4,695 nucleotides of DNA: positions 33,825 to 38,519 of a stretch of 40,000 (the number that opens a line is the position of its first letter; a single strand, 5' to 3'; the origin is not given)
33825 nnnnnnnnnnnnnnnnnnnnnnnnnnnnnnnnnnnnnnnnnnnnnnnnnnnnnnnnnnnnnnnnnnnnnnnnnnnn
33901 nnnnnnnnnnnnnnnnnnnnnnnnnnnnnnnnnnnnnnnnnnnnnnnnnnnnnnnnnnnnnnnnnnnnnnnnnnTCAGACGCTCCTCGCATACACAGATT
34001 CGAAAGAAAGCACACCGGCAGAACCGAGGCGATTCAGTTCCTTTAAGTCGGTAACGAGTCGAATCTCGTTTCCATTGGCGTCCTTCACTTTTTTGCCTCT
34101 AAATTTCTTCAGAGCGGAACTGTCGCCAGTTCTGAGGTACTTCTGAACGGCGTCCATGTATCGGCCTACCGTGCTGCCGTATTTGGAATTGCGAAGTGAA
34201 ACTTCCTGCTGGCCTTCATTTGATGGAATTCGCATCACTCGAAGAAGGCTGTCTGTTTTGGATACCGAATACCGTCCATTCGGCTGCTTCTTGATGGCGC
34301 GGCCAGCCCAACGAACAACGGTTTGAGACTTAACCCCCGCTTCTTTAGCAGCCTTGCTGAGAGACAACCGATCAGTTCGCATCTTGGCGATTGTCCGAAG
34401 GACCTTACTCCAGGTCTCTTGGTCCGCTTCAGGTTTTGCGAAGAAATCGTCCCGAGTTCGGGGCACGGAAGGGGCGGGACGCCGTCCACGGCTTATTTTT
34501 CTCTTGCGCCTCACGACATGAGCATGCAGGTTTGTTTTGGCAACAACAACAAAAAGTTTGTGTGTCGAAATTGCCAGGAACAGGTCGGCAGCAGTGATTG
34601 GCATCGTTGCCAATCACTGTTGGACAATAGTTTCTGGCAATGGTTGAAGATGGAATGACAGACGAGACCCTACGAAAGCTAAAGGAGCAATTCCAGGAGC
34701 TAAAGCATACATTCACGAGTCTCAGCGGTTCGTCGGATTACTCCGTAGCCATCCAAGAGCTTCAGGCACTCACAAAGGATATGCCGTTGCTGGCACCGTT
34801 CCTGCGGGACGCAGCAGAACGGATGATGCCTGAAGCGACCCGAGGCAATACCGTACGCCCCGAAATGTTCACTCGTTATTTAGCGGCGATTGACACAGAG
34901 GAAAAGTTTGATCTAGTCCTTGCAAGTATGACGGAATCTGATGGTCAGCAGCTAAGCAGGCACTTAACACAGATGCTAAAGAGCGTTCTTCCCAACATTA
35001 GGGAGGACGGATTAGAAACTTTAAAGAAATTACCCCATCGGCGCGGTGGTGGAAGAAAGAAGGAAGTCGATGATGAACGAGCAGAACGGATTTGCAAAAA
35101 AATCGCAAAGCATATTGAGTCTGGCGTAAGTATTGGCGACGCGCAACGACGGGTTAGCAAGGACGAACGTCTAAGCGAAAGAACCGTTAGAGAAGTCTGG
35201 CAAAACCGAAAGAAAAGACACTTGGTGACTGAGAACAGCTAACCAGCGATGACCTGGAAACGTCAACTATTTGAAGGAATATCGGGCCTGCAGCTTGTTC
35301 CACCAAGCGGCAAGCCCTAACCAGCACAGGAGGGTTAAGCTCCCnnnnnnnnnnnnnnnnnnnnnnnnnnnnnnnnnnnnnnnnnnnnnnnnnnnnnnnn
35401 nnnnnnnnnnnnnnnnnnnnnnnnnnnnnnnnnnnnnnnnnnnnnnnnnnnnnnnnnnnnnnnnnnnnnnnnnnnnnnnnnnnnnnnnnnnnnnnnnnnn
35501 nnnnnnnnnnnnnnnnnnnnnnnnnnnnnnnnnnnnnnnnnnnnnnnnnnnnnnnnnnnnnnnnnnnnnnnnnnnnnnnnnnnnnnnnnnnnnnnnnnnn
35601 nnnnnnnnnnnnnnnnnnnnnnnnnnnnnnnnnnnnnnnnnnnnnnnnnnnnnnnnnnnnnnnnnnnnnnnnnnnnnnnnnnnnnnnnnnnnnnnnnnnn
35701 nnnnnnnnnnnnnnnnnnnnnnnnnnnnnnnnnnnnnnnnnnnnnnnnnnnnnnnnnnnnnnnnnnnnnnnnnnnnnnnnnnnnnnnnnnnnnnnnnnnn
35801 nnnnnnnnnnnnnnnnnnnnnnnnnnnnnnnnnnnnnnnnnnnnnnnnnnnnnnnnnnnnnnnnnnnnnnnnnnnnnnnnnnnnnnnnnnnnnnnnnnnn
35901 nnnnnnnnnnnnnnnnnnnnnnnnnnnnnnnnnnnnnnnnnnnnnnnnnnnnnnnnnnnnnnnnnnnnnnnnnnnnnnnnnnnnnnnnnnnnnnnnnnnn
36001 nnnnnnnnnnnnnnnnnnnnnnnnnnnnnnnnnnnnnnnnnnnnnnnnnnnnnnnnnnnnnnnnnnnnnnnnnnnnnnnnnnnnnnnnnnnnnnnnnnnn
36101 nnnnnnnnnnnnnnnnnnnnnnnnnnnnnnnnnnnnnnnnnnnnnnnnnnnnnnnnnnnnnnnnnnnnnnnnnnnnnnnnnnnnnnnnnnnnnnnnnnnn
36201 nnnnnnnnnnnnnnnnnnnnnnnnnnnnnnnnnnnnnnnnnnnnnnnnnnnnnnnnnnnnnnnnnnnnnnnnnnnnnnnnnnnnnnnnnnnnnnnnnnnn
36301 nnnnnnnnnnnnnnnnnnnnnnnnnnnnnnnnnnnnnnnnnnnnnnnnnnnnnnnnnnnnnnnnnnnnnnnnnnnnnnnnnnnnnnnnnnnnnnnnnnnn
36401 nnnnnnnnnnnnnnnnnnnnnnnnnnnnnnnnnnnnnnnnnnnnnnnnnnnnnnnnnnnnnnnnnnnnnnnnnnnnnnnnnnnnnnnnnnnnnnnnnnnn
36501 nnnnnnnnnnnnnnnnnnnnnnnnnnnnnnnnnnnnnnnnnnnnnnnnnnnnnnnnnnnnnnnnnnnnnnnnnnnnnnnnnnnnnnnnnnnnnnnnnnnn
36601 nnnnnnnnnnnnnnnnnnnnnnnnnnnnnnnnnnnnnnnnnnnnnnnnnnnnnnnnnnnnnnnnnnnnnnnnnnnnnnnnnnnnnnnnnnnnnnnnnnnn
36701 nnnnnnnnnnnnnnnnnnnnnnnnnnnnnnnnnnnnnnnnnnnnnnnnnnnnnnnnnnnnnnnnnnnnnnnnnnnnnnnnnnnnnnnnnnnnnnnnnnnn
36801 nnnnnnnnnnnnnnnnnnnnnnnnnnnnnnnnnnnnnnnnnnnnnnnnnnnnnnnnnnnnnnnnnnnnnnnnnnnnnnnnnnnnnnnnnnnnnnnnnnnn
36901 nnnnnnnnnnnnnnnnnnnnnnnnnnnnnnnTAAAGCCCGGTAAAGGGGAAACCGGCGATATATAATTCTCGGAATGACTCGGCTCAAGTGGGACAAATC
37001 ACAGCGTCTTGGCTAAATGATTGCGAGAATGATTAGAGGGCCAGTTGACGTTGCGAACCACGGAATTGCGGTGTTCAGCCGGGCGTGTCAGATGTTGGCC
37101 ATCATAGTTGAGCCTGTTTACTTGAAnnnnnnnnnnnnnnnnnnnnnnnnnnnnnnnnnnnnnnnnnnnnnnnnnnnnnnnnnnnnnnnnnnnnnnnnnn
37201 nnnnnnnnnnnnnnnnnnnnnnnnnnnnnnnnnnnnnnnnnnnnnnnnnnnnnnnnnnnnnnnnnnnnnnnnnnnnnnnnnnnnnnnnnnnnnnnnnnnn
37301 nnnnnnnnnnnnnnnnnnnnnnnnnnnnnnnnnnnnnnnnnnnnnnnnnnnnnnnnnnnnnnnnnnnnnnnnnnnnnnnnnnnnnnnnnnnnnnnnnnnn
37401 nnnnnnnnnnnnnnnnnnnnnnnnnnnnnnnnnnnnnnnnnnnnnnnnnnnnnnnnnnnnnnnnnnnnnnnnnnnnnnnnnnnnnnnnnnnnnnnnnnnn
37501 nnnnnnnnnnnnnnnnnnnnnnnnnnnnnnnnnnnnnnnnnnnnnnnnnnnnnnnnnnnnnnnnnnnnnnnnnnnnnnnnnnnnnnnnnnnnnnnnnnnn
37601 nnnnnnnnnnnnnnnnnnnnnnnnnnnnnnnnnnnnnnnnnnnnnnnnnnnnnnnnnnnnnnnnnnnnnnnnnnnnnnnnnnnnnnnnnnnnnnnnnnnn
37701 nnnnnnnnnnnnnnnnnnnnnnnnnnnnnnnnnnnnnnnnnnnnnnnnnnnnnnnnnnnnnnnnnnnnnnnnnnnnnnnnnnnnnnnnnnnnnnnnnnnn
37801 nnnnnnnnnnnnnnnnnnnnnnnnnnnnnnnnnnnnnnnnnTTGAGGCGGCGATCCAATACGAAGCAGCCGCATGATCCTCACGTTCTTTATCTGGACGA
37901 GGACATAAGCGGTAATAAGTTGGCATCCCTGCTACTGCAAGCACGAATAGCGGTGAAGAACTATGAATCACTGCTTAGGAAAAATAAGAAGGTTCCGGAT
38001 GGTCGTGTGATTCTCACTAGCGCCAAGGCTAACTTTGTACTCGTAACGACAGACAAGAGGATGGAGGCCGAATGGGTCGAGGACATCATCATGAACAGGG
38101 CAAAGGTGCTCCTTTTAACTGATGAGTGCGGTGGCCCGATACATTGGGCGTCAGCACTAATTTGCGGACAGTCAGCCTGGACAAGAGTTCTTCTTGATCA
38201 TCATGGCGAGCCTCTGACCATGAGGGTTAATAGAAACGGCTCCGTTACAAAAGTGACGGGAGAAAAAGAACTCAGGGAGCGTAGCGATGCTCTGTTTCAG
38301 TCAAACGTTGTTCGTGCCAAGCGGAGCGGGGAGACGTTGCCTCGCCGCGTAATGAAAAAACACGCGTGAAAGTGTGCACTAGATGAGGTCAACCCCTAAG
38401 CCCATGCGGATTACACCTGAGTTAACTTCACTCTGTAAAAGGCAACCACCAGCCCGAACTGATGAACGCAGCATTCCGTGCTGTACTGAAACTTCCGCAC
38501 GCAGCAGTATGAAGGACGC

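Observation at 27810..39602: Intact casposon-like element (solo Cas1 + family-B polymerase, TIRs, TSD) in an Acidobacteria-like chromosome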

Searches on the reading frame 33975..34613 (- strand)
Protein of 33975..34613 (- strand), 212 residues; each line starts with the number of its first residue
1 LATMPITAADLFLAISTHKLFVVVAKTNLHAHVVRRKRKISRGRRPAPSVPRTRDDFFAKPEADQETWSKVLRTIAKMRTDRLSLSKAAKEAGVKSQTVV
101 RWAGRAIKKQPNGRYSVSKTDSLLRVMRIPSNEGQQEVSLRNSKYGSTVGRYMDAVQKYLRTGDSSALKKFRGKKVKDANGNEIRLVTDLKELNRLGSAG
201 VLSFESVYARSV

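Call 8: search_protein_families(library=pfam, proteins=[window:33975-34613:-], max_evalue=0.01)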
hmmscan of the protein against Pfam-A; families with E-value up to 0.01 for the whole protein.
window:33975-34613:- (212 aa): 0 families

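Call 9: search_protein_families(library=ncbifam, proteins=[window:33975-34613:-], max_evalue=0.01)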
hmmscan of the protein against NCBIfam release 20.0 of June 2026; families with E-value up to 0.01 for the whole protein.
window:33975-34613:- (212 aa): 1 family
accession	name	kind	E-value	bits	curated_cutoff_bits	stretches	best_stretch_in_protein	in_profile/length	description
NF033577.2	transpos_IS481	equivalog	0.00076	19.1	224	1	73-145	4-75/284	IS481 family transposase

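Call 55: search_protein_families(library=phrogs, proteins=[window:33975-34613:-], max_evalue=0.01)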
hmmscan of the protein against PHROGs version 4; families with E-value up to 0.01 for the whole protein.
window:33975-34613:- (212 aa): 0 families

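Call 77: search_protein_families(library=padloc, proteins=[window:33975-34613:-], max_evalue=0.01)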
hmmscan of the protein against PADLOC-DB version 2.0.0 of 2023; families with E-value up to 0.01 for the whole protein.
window:33975-34613:- (212 aa): 0 families

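Call 94: search_protein_families(library=pfam, proteins=[window:33975-34613:-], max_evalue=10)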
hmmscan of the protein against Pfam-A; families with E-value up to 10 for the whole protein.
window:33975-34613:- (212 aa): 4 families
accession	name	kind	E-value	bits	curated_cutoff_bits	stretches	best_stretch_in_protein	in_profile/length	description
PF01399.33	PCI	-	0.046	14.4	22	1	64-109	22-66/84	PCI domain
PF13635.12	DUF4143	-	0.054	13.7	28.1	1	61-103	9-51/160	Domain of unknown function (DUF4143)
PF23232.1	AAA_lid_13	-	0.081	13.7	27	1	62-115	4-59/105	Fungal AAA+ ATPase lid domain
PF02127.20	Peptidase_M18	-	0.21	10.8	24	1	102-155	338-393/432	Aminopeptidase I zinc metalloprotease (M18)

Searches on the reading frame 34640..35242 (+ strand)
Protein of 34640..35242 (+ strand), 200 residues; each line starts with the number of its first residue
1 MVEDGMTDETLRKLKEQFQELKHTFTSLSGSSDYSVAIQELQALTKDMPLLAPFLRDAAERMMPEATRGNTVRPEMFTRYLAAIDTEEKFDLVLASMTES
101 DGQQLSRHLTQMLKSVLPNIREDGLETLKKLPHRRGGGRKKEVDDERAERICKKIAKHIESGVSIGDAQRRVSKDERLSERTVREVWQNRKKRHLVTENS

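Call 8: search_protein_families(library=pfam, proteins=[window:34640-35242:+], max_evalue=0.01)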
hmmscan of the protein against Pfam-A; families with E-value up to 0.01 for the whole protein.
window:34640-35242:+ (200 aa): 1 family
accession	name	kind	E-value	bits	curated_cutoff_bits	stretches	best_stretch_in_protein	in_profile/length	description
PF13565.12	HTH_32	-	0.00011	23.1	33.7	1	121-187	10-73/73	Homeodomain-like domain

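Call 9: search_protein_families(library=ncbifam, proteins=[window:34640-35242:+], max_evalue=0.01)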
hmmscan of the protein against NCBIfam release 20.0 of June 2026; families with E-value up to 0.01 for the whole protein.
window:34640-35242:+ (200 aa): 0 families

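Call 55: search_protein_families(library=phrogs, proteins=[window:34640-35242:+], max_evalue=0.01)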
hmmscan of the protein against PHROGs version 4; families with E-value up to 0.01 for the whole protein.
window:34640-35242:+ (200 aa): 0 families

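Call 77: search_protein_families(library=padloc, proteins=[window:34640-35242:+], max_evalue=0.01)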
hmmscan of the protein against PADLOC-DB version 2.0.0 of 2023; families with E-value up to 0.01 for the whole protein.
window:34640-35242:+ (200 aa): 1 family
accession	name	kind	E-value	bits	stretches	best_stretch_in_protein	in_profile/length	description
PDLC04235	PDC-M01A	-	0.003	14.5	1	5-96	59-150/510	-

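Call 94: search_protein_families(library=pfam, proteins=[window:34640-35242:+], max_evalue=10)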
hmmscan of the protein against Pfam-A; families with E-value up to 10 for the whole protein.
window:34640-35242:+ (200 aa): 7 families
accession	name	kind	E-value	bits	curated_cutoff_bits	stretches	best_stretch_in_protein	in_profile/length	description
PF13565.12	HTH_32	-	0.00011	23.1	33.7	1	121-187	10-73/73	Homeodomain-like domain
PF01486.22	K-box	-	0.018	15.6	30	1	9-48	13-52/93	K-box region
PF07697.16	7TMR-HDED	-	0.048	14.1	27.6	1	6-139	45-146/224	7TM-HD extracellular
PF24104.1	At5g52880_ARM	-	0.052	14.4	27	1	25-47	10-32/100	F-box protein At5g52880 ARM repeat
PF06386.16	GvpL_GvpF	-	0.09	13.2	23.6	1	13-116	93-190/245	Gas vesicle synthesis protein GvpL/GvpF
PF25642.1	DUF7944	-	0.47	11.5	27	0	9-48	31-70/82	Domain of unknown function (DUF7944)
PF13864.11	Enkurin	-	1.3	10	23.6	1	7-33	37-63/92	Calmodulin-binding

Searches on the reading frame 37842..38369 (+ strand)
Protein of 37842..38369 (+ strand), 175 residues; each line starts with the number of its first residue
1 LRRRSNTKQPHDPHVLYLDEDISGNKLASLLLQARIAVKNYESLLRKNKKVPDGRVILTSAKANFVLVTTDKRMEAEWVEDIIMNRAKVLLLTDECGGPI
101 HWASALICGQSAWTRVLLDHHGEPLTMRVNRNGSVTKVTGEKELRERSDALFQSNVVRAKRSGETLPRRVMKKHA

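Call 8: search_protein_families(library=pfam, proteins=[window:37842-38369:+], max_evalue=0.01)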
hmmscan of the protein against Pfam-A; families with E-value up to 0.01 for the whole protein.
window:37842-38369:+ (175 aa): 0 families

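Call 9: search_protein_families(library=ncbifam, proteins=[window:37842-38369:+], max_evalue=0.01)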
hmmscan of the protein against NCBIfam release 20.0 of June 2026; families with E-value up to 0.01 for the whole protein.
window:37842-38369:+ (175 aa): 1 family
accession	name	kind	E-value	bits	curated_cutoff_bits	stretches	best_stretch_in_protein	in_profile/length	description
NF046055.1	restr_BPTD_3080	equivalog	0.00089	17.3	800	1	2-95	203-298/970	BPTD_3080 family restriction endonuclease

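Call 55: search_protein_families(library=phrogs, proteins=[window:37842-38369:+], max_evalue=0.01)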
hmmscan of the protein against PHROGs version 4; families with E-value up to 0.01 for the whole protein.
window:37842-38369:+ (175 aa): 0 families

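Call 77: search_protein_families(library=padloc, proteins=[window:37842-38369:+], max_evalue=0.01)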
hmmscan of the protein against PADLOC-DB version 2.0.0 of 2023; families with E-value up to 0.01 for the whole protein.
window:37842-38369:+ (175 aa): 0 families

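Call 94: search_protein_families(library=pfam, proteins=[window:37842-38369:+], max_evalue=10)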
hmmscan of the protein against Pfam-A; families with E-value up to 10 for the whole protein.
window:37842-38369:+ (175 aa): 1 family
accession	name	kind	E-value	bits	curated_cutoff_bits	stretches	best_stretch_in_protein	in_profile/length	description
PF18480.7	DUF5615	-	0.15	12.3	23.8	1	16-72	3-56/110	Domain of unknown function (DUF5615)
